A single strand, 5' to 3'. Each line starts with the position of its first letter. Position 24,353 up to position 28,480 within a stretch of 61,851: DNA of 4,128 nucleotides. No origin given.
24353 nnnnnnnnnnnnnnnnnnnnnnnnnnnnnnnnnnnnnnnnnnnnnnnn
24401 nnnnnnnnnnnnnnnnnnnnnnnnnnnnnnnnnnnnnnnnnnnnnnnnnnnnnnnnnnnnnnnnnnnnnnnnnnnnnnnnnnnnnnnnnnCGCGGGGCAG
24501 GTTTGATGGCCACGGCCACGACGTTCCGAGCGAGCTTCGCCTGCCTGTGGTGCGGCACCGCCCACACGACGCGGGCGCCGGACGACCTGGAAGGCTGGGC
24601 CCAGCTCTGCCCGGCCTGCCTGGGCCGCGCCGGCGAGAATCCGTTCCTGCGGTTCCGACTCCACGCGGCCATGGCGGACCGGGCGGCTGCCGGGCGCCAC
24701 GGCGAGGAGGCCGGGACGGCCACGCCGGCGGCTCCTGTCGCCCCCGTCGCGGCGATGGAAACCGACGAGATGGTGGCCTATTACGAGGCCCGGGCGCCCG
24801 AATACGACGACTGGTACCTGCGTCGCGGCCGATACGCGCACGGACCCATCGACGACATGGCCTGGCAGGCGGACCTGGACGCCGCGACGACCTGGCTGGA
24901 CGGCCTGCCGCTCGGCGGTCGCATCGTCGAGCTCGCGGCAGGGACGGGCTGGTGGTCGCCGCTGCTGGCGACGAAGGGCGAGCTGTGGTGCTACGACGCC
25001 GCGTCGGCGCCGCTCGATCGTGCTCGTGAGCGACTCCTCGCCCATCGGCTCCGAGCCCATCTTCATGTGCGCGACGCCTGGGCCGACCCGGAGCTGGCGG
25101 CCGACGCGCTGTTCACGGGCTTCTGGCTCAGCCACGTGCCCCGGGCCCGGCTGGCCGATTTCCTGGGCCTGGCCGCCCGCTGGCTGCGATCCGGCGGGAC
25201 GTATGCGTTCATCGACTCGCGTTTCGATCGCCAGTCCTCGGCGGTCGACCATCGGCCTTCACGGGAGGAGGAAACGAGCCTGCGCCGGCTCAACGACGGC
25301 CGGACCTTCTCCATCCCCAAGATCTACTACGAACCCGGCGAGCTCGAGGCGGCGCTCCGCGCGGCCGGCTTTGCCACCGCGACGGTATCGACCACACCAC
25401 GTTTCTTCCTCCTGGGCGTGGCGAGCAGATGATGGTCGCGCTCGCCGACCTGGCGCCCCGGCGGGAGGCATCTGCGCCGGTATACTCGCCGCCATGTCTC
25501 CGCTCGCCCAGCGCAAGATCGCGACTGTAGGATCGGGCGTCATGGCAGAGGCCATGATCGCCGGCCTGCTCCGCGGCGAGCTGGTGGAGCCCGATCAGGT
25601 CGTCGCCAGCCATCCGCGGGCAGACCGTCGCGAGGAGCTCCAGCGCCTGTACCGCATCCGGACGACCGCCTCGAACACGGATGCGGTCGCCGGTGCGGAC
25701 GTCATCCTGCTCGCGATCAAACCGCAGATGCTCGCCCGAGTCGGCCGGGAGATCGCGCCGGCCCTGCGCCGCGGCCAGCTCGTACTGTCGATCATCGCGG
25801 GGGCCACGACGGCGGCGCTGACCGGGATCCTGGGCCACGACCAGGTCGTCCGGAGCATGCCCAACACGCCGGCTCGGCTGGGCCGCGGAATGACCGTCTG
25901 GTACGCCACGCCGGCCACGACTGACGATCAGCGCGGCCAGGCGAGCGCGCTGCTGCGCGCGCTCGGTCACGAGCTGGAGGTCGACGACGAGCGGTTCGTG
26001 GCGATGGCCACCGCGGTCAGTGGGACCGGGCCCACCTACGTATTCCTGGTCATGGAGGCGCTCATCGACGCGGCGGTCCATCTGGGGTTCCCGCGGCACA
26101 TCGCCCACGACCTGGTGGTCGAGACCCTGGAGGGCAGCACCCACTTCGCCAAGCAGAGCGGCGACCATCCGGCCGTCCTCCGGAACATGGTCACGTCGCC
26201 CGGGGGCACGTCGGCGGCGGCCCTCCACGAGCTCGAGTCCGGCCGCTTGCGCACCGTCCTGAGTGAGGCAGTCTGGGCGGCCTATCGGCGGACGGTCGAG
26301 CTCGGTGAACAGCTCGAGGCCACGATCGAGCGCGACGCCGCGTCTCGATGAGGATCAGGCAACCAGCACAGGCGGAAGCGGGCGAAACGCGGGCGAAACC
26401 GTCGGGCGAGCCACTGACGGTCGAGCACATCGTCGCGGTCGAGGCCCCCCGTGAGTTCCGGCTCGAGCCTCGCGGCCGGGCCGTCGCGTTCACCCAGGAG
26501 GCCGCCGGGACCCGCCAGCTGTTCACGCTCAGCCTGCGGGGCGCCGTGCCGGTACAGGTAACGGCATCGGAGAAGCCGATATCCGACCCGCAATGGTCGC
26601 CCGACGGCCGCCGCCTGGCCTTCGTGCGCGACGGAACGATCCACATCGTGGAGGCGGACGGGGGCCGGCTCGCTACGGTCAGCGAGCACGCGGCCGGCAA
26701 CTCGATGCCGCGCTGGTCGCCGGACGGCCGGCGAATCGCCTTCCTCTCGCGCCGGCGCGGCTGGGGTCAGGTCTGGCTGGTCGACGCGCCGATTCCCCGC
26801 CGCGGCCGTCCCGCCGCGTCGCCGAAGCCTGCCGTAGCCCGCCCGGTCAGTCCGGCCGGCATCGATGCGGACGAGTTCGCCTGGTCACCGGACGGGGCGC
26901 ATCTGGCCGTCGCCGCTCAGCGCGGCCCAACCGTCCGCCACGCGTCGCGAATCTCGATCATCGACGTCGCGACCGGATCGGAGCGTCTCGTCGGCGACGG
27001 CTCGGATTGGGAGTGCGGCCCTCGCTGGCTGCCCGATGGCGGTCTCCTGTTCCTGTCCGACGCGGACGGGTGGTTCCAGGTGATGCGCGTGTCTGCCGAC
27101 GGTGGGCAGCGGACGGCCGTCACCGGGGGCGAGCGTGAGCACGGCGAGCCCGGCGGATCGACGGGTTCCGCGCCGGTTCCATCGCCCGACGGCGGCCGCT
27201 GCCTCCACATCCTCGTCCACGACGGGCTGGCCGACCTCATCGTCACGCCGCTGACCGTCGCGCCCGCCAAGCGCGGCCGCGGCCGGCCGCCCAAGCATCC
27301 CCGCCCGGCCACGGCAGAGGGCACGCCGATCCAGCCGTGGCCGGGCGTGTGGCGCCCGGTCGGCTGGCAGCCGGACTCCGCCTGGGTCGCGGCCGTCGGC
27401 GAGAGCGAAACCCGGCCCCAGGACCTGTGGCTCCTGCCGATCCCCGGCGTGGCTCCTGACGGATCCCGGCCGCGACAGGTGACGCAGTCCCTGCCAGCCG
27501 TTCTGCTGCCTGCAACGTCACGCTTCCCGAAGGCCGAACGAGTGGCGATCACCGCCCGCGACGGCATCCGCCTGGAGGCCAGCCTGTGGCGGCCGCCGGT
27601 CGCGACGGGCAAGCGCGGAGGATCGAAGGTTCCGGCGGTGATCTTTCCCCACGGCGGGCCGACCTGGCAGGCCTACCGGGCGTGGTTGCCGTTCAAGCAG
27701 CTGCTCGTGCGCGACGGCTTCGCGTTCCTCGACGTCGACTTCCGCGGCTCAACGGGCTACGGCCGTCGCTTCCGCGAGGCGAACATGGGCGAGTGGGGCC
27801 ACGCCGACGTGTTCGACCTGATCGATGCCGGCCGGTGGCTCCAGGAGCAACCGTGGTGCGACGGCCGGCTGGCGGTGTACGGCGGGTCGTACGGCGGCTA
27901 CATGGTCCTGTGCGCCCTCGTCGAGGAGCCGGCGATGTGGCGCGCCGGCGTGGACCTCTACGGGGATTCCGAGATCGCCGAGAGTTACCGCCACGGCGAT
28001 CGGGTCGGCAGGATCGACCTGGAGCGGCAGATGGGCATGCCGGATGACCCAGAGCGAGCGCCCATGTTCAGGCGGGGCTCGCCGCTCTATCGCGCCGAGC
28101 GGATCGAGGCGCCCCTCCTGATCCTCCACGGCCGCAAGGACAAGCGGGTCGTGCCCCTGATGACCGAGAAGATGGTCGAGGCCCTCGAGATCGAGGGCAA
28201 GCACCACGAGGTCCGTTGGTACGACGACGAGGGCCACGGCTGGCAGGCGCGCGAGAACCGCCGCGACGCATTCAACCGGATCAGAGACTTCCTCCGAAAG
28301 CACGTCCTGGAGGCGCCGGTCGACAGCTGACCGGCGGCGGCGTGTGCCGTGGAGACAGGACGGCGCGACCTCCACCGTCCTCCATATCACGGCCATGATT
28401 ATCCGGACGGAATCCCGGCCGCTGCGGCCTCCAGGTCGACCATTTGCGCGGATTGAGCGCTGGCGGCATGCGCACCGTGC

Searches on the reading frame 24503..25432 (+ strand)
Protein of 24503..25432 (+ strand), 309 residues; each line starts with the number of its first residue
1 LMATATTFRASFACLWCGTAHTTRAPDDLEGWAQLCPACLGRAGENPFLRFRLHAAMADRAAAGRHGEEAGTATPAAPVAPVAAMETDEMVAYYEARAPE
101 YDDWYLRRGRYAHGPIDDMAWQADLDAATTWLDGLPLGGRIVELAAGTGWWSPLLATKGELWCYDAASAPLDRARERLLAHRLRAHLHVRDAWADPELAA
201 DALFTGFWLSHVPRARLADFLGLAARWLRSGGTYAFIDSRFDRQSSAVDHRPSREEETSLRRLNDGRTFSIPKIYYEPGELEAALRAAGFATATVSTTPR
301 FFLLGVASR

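Call 40: search_protein_families(library=pfam, proteins=[window:24503-25432:+], max_evalue=0.001)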
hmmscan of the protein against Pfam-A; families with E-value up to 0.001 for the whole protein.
window:24503-25432:+ (309 aa): 4 families
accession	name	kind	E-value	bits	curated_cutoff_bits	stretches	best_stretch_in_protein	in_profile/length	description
PF13649.12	Methyltransf_25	-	3.5e-09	37.7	27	1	141-232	1-97/97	Methyltransferase domain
PF13489.12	Methyltransf_23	-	1.7e-05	25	27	1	135-292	20-161/164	Methyltransferase domain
PF08242.18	Methyltransf_12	-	2.1e-05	25.6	30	1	143-233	2-97/98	Methyltransferase domain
PF08241.18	Methyltransf_11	-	0.00028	21.9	21.2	1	143-236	2-95/95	Methyltransferase domain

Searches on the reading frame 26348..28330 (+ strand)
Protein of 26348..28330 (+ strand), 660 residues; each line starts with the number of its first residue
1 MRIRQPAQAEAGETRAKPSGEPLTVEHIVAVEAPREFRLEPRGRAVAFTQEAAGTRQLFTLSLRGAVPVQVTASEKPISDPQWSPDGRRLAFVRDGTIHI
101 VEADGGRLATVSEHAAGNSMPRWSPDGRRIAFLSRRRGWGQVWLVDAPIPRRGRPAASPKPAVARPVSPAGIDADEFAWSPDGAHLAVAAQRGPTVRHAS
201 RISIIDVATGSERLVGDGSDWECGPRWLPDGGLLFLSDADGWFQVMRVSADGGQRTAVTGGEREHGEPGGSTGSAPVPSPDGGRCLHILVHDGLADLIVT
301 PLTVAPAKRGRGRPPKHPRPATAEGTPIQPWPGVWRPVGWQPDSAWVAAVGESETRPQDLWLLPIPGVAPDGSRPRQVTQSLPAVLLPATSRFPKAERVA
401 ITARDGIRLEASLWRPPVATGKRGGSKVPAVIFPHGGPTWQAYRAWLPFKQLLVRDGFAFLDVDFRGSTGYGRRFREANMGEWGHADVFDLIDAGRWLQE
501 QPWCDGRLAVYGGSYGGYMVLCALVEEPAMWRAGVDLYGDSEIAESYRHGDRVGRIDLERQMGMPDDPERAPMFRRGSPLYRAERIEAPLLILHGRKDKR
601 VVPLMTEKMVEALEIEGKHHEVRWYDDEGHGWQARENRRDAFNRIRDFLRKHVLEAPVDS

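Call 40: search_protein_families(library=pfam, proteins=[window:26348-28330:+], max_evalue=0.001)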
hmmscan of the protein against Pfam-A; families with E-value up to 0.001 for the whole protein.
window:26348-28330:+ (660 aa): 9 families
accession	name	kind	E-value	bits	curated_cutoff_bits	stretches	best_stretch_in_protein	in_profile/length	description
PF00326.27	Peptidase_S9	-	8.2e-41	140.3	22.6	1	451-653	8-210/213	Prolyl oligopeptidase family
PF02129.25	Peptidase_S15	-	1.1e-18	68.3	23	1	405-550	1-140/262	X-Pro dipeptidyl-peptidase (S15 family)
PF07676.18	PD40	-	1.1e-15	57.5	20.9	2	118-138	11-32/38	WD40-like Beta Propeller Repeat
PF00930.27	DPPIV_N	-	5.9e-09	35.5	22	1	68-115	35-82/354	Dipeptidyl peptidase IV (DPP IV) N-terminal region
PF12146.15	Hydrolase_4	-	7.6e-08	32.4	27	0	582-630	186-232/239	Serine aminopeptidase, S33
PF01738.24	DLH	-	1e-07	32.2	21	1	493-638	83-194/217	Dienelactone hydrolase family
PF25174.1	Beta-prop_THOC3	-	2.7e-07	30.3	305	0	177-249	94-159/272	THOC3 beta-propeller domain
PF00561.26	Abhydrolase_1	-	4e-07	30.4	25.8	1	429-528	1-91/245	alpha/beta hydrolase fold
PF12894.13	ANAPC4_WD40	-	9.7e-06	26.2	22.9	0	72-113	35-77/91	Anaphase-promoting complex subunit 4 WD40 domain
